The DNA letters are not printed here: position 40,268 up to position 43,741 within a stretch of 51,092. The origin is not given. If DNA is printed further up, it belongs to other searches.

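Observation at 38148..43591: Overlapping operon of a PglX/Eco57I-like N6-adenine methyltransferase and an SNF2 helicase, with no nuclease and no known partner genes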

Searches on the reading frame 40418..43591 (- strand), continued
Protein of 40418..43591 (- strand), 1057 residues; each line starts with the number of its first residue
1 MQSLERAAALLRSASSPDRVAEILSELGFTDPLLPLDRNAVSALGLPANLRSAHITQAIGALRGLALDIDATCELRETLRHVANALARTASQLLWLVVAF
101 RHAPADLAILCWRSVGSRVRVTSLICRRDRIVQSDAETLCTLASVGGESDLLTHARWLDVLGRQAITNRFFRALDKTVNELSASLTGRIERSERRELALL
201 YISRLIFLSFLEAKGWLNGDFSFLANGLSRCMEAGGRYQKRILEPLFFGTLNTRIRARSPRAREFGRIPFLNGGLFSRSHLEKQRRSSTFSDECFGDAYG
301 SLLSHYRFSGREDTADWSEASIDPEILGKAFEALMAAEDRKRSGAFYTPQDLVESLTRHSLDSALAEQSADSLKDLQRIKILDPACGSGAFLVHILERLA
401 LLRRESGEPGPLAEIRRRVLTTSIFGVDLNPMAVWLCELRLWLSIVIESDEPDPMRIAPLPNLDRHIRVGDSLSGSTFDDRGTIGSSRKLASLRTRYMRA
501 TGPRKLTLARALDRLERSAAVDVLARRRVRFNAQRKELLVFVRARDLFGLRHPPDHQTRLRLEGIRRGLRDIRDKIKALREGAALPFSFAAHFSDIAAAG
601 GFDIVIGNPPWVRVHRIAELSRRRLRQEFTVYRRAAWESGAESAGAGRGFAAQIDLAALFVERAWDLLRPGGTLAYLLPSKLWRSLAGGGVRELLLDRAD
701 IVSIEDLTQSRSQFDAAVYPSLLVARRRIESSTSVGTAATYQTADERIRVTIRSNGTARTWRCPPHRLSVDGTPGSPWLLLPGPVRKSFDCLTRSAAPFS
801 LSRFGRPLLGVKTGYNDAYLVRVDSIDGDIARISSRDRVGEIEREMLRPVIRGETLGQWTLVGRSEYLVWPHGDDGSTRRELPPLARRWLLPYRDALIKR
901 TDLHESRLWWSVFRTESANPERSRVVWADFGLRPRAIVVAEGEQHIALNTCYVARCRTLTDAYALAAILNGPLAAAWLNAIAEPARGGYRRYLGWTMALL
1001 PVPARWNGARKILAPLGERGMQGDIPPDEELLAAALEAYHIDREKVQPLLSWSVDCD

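Call 41: find_related_loci(query=A5, collection=genome_contigs, flank=8000)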
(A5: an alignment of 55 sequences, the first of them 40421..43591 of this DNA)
Query A5 (1057 aa) in genome_contigs; peptide patterns used: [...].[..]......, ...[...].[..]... (x = any residue, [..] = any of these).
600 stretches matched a pattern (row limit reached: there are more); 583 encode a relative of the query (tblastn E <= 1e-3); the best 80 are kept; 80 distinct loci.
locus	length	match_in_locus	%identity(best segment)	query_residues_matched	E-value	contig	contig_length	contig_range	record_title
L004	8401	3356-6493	62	1-1057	0e+0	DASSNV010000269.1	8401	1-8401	MAG TPA_asm: Gemmatimonadaceae bacterium isolate SMAG_U1235 k141_985437, whole genome shotgun sequence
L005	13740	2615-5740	59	1-1053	0e+0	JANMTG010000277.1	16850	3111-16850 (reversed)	MAG: Gemmatimonadota bacterium isolate SOY_29_metabat_26 SOY_29_k141_3670654, whole genome shotgun sequence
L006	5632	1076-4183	54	1-1052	0e+0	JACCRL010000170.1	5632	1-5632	MAG: Gemmatimonadaceae bacterium isolate MGR_bin21 SD2897-2912_k127_5241086, whole genome shotgun sequence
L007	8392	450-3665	49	3-1053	0e+0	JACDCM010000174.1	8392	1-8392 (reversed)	MAG: Gemmatimonadaceae bacterium isolate MGR_bin308 SD2897_NODE_2136_length_8392_cov_1.249849, whole genome shotgun sequ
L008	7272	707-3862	49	15-1053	0e+0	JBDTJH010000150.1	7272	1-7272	MAG: Gemmatimonadaceae bacterium isolate cluster2_bin.48 k127_84485, whole genome shotgun sequence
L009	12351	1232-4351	49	28-1053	0e+0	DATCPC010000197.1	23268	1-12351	MAG TPA_asm: Gemmatimonadaceae bacterium isolate SMAG_U7217 k141_509516, whole genome shotgun sequence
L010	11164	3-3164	47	8-1055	0e+0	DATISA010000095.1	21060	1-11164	MAG TPA_asm: Gemmatimonadaceae bacterium isolate SMAG_U15917 k141_484734, whole genome shotgun sequence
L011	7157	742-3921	46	1-1052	0e+0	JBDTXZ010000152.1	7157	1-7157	MAG: bacterium isolate cluster4_bin.128 NODE_34685_length_7157_cov_4.843565, whole genome shotgun sequence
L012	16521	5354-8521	49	17-1053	0e+0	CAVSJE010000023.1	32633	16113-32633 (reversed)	MAG: uncultured Gemmatimonadaceae bacterium isolate MFD02416.bin.1.362 genome assembly, contig: contig_80368, whole geno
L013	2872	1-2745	51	166-1053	0e+0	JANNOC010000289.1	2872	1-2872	MAG: Gemmatimonadota bacterium isolate SOY_34_metabat_389_sub SOY_34_k141_1871700, whole genome shotgun sequence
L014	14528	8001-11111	49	23-1054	0e+0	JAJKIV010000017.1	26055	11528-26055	MAG: Gemmatimonas sp. isolate b76_HoplandSoilSeptJan k101_1116675, whole genome shotgun sequence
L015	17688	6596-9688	46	16-1053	0e+0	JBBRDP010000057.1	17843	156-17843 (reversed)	MAG: Gemmatimonadales bacterium isolate Co_metawrap_2458 Cmw_2458_k141_24785717_length_17843_cov_16.9925, whole genome s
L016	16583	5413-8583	47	1-1053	0e+0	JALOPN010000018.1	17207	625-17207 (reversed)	MAG: Gemmatimonadaceae bacterium isolate Prado130 scaffold_5296, whole genome shotgun sequence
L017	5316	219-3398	46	1-1052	0e+0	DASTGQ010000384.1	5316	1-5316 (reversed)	MAG TPA_asm: Gemmatimonadaceae bacterium isolate SMAG_U34 k141_1481326, whole genome shotgun sequence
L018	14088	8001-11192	44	1-1052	0e+0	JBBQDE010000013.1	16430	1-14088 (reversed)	MAG: Gemmatimonadales bacterium isolate Co_metawrap_1194 Cmw_1194_k141_3634105_length_16430_cov_7.9983, whole genome sho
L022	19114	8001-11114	48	23-1052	0e+0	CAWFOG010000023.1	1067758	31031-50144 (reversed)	MAG: uncultured Gemmatimonadaceae bacterium isolate MFD05841.bin.2.73 genome assembly, contig: contig_4162, whole genome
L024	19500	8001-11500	46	1-1053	0e+0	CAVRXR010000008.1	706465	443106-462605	MAG: uncultured Gemmatimonadales bacterium isolate MFD06092.bin.2.76 genome assembly, contig: contig_83048, whole genome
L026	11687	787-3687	37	134-1053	3e-143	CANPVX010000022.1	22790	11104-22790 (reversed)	MAG: uncultured bacterium isolate TVG05_bin235 genome assembly, contig: NODE_1305_length_22790_cov_9.625303, whole genom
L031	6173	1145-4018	32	97-1057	1e-119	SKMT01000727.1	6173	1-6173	MAG: Myxococcales bacterium isolate CSSed162cmA_256 CSSed16-2cmA-60925, whole genome shotgun sequence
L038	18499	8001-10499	36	135-1003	6e-109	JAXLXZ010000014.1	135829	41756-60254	MAG: Gemmatimonadales bacterium isolate STL-GEM5 C2.198.fa-14, whole genome shotgun sequence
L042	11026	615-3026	35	161-1003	5e-104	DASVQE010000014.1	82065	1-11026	MAG TPA_asm: Thermoanaerobaculia bacterium isolate SMAG_U3198 k141_269451, whole genome shotgun sequence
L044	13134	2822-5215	34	161-1003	9e-100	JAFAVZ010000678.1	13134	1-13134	MAG: Acidobacteriota bacterium isolate CP_BM_RX_49 BM_RX_k147_8150517, whole genome shotgun sequence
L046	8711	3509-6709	29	1-1052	1e-98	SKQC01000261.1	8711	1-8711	MAG: Myxococcales bacterium isolate CSSed162cmA_402 CSSed16-2cmA-32763, whole genome shotgun sequence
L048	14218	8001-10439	34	155-1003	7e-101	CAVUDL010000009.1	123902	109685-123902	MAG: uncultured Gemmatimonadales bacterium isolate MFD02840.bin.1.159 genome assembly, contig: contig_35989, whole genom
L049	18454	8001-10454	33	161-1003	6e-95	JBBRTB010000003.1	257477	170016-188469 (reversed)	MAG: Thermoanaerobaculia bacterium isolate La2_metabat2.171 La2_metabat2.171_K_892737L257477_cov_43.3504, whole genome s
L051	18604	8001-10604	32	141-1003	6e-93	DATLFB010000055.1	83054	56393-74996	MAG TPA_asm: Thermoanaerobaculia bacterium isolate SMAG_U14391 k141_1664152, whole genome shotgun sequence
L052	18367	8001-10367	33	169-1003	4e-92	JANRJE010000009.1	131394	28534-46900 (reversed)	MAG: Gemmatimonadales bacterium isolate bins.158 k141_3436545, whole genome shotgun sequence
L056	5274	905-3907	29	15-1003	1e-86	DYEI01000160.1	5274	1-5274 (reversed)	MAG TPA_asm: Anaerolinea sp. isolate Tomsk_2_67_199 Tomsk_k141_24545, whole genome shotgun sequence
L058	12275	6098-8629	32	161-1003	2e-78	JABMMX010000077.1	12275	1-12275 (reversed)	MAG: Deltaproteobacteria bacterium isolate bin.666 k141_1348890, whole genome shotgun sequence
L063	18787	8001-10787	26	118-1004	4e-71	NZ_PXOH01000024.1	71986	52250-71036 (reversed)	Aphanothece hegewaldii CCALA 016 NODE_71_length_71986_cov_82.6379_ID_75009, whole genome shotgun sequence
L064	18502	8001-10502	36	134-1003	2e-114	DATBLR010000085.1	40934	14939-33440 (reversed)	MAG TPA_asm: Gemmatimonadales bacterium isolate SMAG_U3977 k141_3696390, whole genome shotgun sequence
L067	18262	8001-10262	26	202-1011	9e-69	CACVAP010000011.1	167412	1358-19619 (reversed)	MAG: uncultured Sulfurovum sp. isolate HLG_WM_MAG_06 genome assembly, contig: NODE_11_length_167412_cov_27.120053, whole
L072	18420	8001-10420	38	139-1003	3e-82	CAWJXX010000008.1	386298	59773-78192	MAG: uncultured Gemmatimonadales bacterium isolate MFD03975.bin.3.687 genome assembly, contig: contig_35526, whole genom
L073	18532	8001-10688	23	164-1003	6e-60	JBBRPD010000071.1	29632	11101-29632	MAG: Chitinophagales bacterium isolate La1_metabat2.396 LA1C_B2.396_k141_2461028L_29632_cov_61.9140, whole genome shotgu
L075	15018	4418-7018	25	195-1004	2e-57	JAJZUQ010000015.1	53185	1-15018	MAG: Deltaproteobacteria bacterium isolate SKS4.bin43 NODE_954_length_53185_cov_2.047910, whole genome shotgun sequence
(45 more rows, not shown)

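Call 59: search_protein_families(library=pfam, proteins=[L063:12795-16088:+, L067:4208-7345:+, L075:471-3746:+, L026:3714-6914:+, L058:8806-11013:+, L063:10960-12792:+, L067:10613-12715:+, L049:10504-12231:+, L063:7605-10946:+, L067:7347-10613:+], max_evalue=0.001)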
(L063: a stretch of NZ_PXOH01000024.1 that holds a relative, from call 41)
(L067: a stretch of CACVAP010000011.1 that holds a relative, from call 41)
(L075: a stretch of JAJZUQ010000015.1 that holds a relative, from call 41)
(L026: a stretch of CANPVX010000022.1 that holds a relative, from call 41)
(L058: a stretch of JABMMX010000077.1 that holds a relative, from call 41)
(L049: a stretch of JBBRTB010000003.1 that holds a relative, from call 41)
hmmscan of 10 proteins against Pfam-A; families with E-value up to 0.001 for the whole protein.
L063:12795-16088:+ (1097 aa): 5 families
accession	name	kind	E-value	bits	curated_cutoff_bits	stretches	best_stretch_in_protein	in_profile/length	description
PF00271.37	Helicase_C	-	1.5e-18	67.5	23.5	1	635-767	2-110/110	Helicase conserved C-terminal domain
PF00176.29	SNF2-rel_dom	-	3.2e-18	66.3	24.9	2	326-445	118-231/290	SNF2-related domain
PF13091.12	PLDc_2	-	2.5e-12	47.2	27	1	27-178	9-132/132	PLD-like domain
PF04851.21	ResIII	-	4.2e-09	37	22.5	0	328-378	119-163/164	Type III restriction enzyme, res subunit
PF00270.35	DEAD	-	8.7e-08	32.5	26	1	329-380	112-162/167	DEAD/DEAH box helicase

L067:4208-7345:+ (1045 aa): 6 families
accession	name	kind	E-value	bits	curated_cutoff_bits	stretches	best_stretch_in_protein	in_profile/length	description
PF00271.37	Helicase_C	-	1.9e-16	60.7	23.5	1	663-778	2-110/110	Helicase conserved C-terminal domain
PF13091.12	PLDc_2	-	2.8e-11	43.8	27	1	98-186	57-132/132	PLD-like domain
PF00176.29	SNF2-rel_dom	-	3.2e-09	36.7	24.9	2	256-318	1-73/290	SNF2-related domain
PF04851.21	ResIII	-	1.7e-08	35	22.5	1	252-322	3-80/164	Type III restriction enzyme, res subunit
PF00270.35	DEAD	-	1.5e-07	31.7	26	1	334-384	115-165/167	DEAD/DEAH box helicase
PF22590.2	Cas3-like_C_2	-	0.00026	21.7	27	1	687-776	15-103/106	CRISPR-associated nuclease/helicase Cas3, C-terminal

L075:471-3746:+ (1091 aa): 6 families
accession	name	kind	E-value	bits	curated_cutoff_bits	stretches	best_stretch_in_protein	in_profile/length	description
PF00271.37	Helicase_C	-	4e-18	66.1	23.5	1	679-796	5-110/110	Helicase conserved C-terminal domain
PF00176.29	SNF2-rel_dom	-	1e-13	51.5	24.9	2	257-329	1-74/290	SNF2-related domain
PF13091.12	PLDc_2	-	1.5e-08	35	27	1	117-196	64-132/132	PLD-like domain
PF04851.21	ResIII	-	5.7e-07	30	22.5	0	256-335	6-83/164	Type III restriction enzyme, res subunit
PF00270.35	DEAD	-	8e-06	26.1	26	1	335-402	99-161/167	DEAD/DEAH box helicase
PF22590.2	Cas3-like_C_2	-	0.00028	21.6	27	1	700-794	14-103/106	CRISPR-associated nuclease/helicase Cas3, C-terminal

L026:3714-6914:+ (1066 aa): 4 families
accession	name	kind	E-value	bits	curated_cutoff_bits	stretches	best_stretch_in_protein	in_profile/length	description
PF00271.37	Helicase_C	-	2.5e-18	66.8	23.5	1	633-757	2-110/110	Helicase conserved C-terminal domain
PF00176.29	SNF2-rel_dom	-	6.6e-14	52.1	24.9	1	247-446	17-224/290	SNF2-related domain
PF04851.21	ResIII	-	1.9e-12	47.8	22.5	1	229-389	4-163/164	Type III restriction enzyme, res subunit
PF00270.35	DEAD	-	2.2e-05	24.7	26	1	246-391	13-162/167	DEAD/DEAH box helicase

L058:8806-11013:+ (735 aa): 3 families
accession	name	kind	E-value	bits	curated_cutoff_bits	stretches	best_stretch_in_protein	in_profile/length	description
PF00176.29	SNF2-rel_dom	-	3.5e-12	46.5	24.9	1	116-223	129-238/290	SNF2-related domain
PF00271.37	Helicase_C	-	2.9e-07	31.2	23.5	1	423-477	61-110/110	Helicase conserved C-terminal domain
PF04851.21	ResIII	-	3.2e-05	24.4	22.5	0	113-152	126-163/164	Type III restriction enzyme, res subunit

L063:10960-12792:+ (610 aa): 5 families
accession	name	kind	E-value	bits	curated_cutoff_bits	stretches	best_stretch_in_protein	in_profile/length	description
PF13175.12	AAA_15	-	2.9e-29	103.3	32.1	2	147-309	224-374/374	AAA ATPase domain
PF13304.12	AAA_21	-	6.9e-17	62.9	27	1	31-310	4-304/304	AAA domain, putative AbiEii toxin, Type IV TA system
PF02463.25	SMC_N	-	7e-10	39.1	40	1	4-306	2-199/220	RecF/RecN/SMC N terminal domain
PF11536.14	DUF3226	-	2e-05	24.9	27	1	373-571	3-207/208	Protein of unknown function (DUF3226)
PF13514.12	AAA_27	-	0.00092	19.3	22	0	3-50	2-51/206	AAA domain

L067:10613-12715:+ (700 aa): 3 families
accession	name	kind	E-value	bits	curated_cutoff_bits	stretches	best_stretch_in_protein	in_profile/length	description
PF02463.25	SMC_N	-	5.8e-12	45.9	40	1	4-351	2-208/220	RecF/RecN/SMC N terminal domain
PF13476.12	AAA_23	-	4.6e-10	40.9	27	1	6-153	1-142/201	AAA domain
PF13555.12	AAA_29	-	2.6e-05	24.3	27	1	5-49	2-46/61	P-loop containing region of AAA domain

L049:10504-12231:+ (575 aa): 3 families
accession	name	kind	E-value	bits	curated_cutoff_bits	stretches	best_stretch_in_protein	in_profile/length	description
PF00271.37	Helicase_C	-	7.3e-17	62.1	23.5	1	367-468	2-110/110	Helicase conserved C-terminal domain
PF00176.29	SNF2-rel_dom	-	3.6e-13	49.7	24.9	1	130-186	126-181/290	SNF2-related domain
PF04851.21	ResIII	-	1.1e-06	29.1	22.5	0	40-119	5-87/164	Type III restriction enzyme, res subunit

L063:7605-10946:+ (1113 aa): 4 families
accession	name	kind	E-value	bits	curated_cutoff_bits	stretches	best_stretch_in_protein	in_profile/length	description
PF07669.17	Eco57I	-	1.6e-43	149.2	25.3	1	493-776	1-171/171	Eco57I restriction-modification methylase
PF12950.13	TaqI_C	-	3.7e-18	66.3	26.5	1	895-1059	1-118/118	TaqI-like C-terminal specificity domain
PF02384.22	N6_Mtase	-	1.4e-10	41.4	20.4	0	675-807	117-249/311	N-6 DNA Methylase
PF20473.4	MmeI_Mtase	-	4.4e-08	33.1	27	1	428-515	8-85/259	MmeI, DNA-methyltransferase domain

L067:7347-10613:+ (1088 aa): 5 families
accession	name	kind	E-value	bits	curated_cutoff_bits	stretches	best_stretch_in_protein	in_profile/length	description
PF07669.17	Eco57I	-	4.9e-42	144.3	25.3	1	437-695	1-171/171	Eco57I restriction-modification methylase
PF12950.13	TaqI_C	-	1.4e-14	54.8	26.5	1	816-963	1-118/118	TaqI-like C-terminal specificity domain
PF20473.4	MmeI_Mtase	-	4.2e-09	36.4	27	1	385-459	12-85/259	MmeI, DNA-methyltransferase domain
PF01170.24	UPF0020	-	3e-06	27.5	22.3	0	563-615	82-135/197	RMKL-like, methyltransferase domain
PF20465.4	MmeI_hel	-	4.2e-06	27.9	27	1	217-294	5-75/75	MmeI, helicase spacer domain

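Call 62: find_homologous_proteins(query=L014:7935-11114:+, max_evalue=1e-20)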
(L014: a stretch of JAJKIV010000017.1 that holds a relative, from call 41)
Query L014:7935-11114:+ (1060 aa): 4519 proteins with E <= 1e-20 among 8000 candidates; the best 120 are listed.
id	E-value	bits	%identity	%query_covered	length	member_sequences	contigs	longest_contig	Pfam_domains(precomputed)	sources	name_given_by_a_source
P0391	0.0e+0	2269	98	100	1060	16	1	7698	PF02384.23,PF07669.18,PF20473.5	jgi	-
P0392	0.0e+0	2116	91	100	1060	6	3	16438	PF02384.23,PF07669.18,PF20473.5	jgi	-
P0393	0.0e+0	2056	88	100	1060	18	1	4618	PF02384.23,PF07669.18,PF20473.5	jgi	-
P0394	0.0e+0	2056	88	100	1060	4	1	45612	PF02384.23,PF07669.18,PF20473.5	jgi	-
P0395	0.0e+0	2026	86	100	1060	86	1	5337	PF02384.23,PF07669.18,PF20473.5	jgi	-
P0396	0.0e+0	2016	87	100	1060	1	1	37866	PF02384.23,PF07669.18,PF20473.5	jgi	jgi:hypothetical protein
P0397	0.0e+0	2016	86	100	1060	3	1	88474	PF02384.23,PF07669.18,PF20473.5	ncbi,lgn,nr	ncbi:MAG TPA: DNA methyltransferase [Gemmatimonadaceae bacterium]|nr:DNA methyltransferase [Gemmatim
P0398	0.0e+0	1999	86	100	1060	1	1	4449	PF02384.23,PF07669.18,PF20473.5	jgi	jgi:N-6 DNA Methylase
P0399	0.0e+0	1860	80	100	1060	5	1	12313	PF02384.23,PF07669.18,PF20473.5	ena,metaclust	metaclust:\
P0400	0.0e+0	1833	80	97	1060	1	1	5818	PF02384.23,PF07669.18,PF20473.5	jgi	-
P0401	0.0e+0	1829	79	100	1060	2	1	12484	PF02384.23,PF07669.18,PF20473.5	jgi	-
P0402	0.0e+0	1820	78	98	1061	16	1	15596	PF02384.23,PF07669.18,PF20473.5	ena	-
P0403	0.0e+0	1773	77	97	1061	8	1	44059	PF02384.23,PF07669.18,PF20473.5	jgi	jgi:hypothetical protein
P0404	0.0e+0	1742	82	91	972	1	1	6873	PF02384.23,PF07669.18,PF20473.5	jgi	jgi:hypothetical protein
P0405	0.0e+0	1703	74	100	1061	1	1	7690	PF02384.23,PF07669.18,PF20473.5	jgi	jgi:hypothetical protein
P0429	0.0e+0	1581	68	100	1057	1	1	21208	PF02384.23,PF07669.18,PF20473.5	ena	-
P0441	0.0e+0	1503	72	93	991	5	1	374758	PF02384.23,PF07669.18,PF20473.5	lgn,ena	-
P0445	0.0e+0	1238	57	100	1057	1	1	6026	PF02384.23,PF07669.18,PF20473.5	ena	-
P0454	0.0e+0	1182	56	100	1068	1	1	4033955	PF02384.23,PF07669.18,PF20473.5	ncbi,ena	-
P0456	0.0e+0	1180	55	99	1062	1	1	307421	PF02384.23,PF07669.18,PF20473.5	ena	-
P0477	0.0e+0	1165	56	98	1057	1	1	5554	PF02384.23,PF07669.18,PF20473.5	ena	-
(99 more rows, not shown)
